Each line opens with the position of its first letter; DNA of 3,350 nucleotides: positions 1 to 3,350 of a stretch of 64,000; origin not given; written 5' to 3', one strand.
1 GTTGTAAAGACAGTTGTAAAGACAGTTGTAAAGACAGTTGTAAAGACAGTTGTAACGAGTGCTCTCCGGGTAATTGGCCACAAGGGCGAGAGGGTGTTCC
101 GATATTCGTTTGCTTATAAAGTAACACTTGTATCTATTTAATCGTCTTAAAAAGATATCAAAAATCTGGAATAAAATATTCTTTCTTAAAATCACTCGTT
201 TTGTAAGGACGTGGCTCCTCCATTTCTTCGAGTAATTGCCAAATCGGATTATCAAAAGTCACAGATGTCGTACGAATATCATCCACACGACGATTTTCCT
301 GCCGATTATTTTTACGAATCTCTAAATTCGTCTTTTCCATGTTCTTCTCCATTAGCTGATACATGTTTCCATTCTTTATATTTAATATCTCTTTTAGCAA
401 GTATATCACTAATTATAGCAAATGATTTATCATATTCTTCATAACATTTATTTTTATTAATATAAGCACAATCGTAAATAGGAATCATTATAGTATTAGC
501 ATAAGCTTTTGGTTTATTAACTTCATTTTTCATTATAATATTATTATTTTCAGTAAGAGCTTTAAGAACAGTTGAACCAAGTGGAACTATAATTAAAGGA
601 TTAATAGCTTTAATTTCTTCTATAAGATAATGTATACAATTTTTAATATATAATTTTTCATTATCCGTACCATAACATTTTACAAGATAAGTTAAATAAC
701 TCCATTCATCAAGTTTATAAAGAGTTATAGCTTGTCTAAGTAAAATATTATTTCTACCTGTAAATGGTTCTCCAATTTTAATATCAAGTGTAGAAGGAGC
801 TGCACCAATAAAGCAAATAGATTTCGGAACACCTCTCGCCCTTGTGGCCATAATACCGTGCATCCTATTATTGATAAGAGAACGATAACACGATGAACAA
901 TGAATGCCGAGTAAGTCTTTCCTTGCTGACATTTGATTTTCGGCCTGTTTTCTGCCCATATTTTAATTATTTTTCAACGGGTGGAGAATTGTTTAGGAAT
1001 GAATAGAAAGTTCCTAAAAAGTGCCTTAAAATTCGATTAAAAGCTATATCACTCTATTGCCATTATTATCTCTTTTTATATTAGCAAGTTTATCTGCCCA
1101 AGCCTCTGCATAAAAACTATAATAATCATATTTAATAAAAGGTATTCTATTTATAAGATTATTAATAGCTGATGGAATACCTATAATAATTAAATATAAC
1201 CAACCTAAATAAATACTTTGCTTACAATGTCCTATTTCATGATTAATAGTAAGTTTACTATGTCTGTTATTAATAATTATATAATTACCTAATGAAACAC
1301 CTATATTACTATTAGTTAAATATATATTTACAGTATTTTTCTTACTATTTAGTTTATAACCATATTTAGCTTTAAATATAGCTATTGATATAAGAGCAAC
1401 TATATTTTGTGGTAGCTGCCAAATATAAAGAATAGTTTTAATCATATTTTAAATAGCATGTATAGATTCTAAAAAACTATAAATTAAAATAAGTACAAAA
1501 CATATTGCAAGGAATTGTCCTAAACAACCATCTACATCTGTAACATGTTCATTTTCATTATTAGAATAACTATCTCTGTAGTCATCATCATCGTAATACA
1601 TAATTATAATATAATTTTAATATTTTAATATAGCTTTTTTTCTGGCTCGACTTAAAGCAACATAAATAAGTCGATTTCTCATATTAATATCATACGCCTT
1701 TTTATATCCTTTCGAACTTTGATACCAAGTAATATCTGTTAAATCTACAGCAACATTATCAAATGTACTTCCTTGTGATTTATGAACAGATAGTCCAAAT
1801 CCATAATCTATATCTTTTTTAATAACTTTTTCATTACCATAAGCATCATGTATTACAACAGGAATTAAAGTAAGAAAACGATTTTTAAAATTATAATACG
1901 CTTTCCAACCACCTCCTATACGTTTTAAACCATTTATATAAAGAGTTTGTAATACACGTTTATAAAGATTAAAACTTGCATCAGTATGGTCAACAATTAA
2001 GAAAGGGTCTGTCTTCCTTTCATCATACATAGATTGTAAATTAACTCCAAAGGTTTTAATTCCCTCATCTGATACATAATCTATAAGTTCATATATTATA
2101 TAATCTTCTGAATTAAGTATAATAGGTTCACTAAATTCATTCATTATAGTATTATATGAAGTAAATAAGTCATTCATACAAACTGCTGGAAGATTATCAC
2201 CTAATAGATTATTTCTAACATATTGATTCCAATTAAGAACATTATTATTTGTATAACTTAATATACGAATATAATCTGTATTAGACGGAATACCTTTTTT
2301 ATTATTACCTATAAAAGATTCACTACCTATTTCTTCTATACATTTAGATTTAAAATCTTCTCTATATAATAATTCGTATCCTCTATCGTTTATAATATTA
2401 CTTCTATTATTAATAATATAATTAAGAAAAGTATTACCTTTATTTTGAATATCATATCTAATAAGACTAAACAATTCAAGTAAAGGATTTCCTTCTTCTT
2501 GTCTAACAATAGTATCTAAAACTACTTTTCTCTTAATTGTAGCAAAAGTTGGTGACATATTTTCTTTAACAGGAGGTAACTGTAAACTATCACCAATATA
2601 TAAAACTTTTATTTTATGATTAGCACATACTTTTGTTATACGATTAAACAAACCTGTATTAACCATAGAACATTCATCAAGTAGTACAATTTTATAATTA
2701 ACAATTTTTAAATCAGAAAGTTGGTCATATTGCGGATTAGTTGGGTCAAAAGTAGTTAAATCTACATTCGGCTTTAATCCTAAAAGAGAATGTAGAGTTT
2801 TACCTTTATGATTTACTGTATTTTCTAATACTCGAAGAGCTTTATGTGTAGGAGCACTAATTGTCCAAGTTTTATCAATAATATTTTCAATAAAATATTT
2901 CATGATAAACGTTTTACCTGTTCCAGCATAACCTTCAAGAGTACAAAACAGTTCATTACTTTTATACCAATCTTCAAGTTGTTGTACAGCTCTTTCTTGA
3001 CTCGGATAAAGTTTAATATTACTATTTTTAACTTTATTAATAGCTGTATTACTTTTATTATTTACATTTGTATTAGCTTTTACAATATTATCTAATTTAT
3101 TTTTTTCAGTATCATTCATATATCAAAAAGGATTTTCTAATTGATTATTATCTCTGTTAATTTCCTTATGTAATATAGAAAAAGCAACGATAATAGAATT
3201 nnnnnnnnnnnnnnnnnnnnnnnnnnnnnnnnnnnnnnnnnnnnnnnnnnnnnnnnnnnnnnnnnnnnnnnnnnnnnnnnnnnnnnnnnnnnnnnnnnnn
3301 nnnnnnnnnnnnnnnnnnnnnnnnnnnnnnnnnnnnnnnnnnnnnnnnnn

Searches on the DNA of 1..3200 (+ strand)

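Call 8: search_dna_similar(query=window:1-3200:+, collection=phages, mode=distant, max_rows=25)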
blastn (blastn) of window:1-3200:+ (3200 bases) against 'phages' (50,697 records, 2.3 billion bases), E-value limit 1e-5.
Records with a match: 13; places in all: 19; records where one place covers at least 80% of the query: 2.
Best place of each record, by identity: >=99% 2; 80-90% 2; 60-80% 9.
By first word of the organism name: uncultured 8; Caudoviricetes 2; Bacteroides 2; Bacteriophage 1.
By host as written in the record: - 9; Bacteroides cellulosilyticus 2; Bacteroides xylanisolvens APCS1/XY 2.
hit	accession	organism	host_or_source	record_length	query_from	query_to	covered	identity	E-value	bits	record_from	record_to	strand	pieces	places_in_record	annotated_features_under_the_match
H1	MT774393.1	uncultured phage cr127_1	human feces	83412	23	3200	93%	99.7%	0e+0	5330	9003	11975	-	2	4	exodeoxyribonuclease | uracil-DNA glycosylase | hypothetical protein (x3)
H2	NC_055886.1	uncultured phage cr127_1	human feces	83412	23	3200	93%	99.7%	0e+0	5330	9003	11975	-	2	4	exodeoxyribonuclease | uracil-DNA glycosylase | hypothetical protein (x3)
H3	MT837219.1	Bacteriophage sp.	human fecal samples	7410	2033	2615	11%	69.6%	5e-11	141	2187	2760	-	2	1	record has no annotation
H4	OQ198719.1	Caudoviricetes sp. 'Rudgehvirus jaberico'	Bacteroides cellulosilyticus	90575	2076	2257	6%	71.4%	7e-15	90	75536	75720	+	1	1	hypothetical protein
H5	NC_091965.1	Caudoviricetes sp. 'Rudgehvirus jaberico'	Bacteroides cellulosilyticus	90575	2076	2257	6%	71.4%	7e-15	90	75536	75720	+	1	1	hypothetical protein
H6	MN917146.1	Bacteroides phage crAss002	Bacteroides xylanisolvens APCS1/XY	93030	2089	2178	3%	80.0%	1e-12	82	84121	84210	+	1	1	DNA helicase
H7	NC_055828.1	Bacteroides phage crAss002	Bacteroides xylanisolvens APCS1/XY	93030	2089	2178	3%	80.0%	1e-12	82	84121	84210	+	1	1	Dda-like helicase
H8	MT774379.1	uncultured phage cr118_1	human feces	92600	1732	1824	3%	76.5%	8e-8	66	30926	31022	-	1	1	DNA helicase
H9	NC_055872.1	uncultured phage cr118_1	human feces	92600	1732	1824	3%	76.5%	8e-8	66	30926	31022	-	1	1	exonuclease V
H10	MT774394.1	uncultured phage cr271_1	pig feces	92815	1731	1815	3%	76.5%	3e-7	64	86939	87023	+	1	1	ATP-dependent DNA helicase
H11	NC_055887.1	uncultured phage cr271_1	pig feces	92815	1731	1815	3%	76.5%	3e-7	64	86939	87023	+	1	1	ATP-dependent DNA helicase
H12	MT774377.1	uncultured phage cr107_1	human feces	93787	2089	2174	3%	75.6%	4e-6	62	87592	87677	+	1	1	DNA helicase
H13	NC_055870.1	uncultured phage cr107_1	human feces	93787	2089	2174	3%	75.6%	4e-6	62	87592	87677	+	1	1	Dda-like helicase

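Call 12: get_annotated_region(hit=H2, flank=3000)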
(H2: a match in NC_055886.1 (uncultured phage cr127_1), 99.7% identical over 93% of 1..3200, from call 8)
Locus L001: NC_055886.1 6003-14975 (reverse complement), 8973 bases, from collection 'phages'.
description: CrAssphage cr127_1, complete genome.
organism: uncultured phage cr127_1 (NCBI taxid 2772077)
taxonomy: Viruses; Duplodnaviria; Heunggongvirae; Uroviricota; Caudoviricetes; Crassvirales; Crevaviridae; Doltivirinae; Kahucivirus; Kahucivirus intestinalis
host: -; source: human feces; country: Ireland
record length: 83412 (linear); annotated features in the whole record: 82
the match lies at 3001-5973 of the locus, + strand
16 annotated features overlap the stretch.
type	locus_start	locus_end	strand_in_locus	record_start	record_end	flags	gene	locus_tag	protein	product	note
CDS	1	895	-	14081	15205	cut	-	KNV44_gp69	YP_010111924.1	DNA polymerase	gp_26465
CDS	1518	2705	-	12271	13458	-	-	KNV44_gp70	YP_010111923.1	DNA polymerase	gp_26464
CDS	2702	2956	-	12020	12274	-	-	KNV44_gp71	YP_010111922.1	hypothetical protein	gp_26463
CDS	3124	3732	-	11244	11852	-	-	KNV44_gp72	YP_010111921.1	uracil-DNA glycosylase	gp_26462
CDS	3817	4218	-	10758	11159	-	-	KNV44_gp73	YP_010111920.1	hypothetical protein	gp_26461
CDS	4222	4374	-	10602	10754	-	-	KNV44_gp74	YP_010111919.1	hypothetical protein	gp_26460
CDS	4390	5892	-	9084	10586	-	-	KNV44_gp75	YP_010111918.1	exodeoxyribonuclease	gp_26459; exodeoxyribonuclease, ATP-dependent DNA helicase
CDS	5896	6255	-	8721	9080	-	-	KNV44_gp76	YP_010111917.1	hypothetical protein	gp_26458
CDS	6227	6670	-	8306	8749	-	-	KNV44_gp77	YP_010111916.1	hypothetical protein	gp_26457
CDS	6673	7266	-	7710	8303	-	-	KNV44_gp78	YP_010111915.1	hypothetical protein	gp_26456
CDS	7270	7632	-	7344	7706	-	-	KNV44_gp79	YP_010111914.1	putative preprotein translocase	gp_26455; putative preprotein translocase (YajC subunit)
CDS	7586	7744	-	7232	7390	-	-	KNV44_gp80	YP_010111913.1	hypothetical protein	gp_26454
CDS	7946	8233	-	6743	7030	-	-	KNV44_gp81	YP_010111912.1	hypothetical protein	gp_26453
tRNA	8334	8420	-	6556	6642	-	-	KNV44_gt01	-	tRNA-Leu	-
CDS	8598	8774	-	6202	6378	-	-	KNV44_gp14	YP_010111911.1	hypothetical protein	gp_26451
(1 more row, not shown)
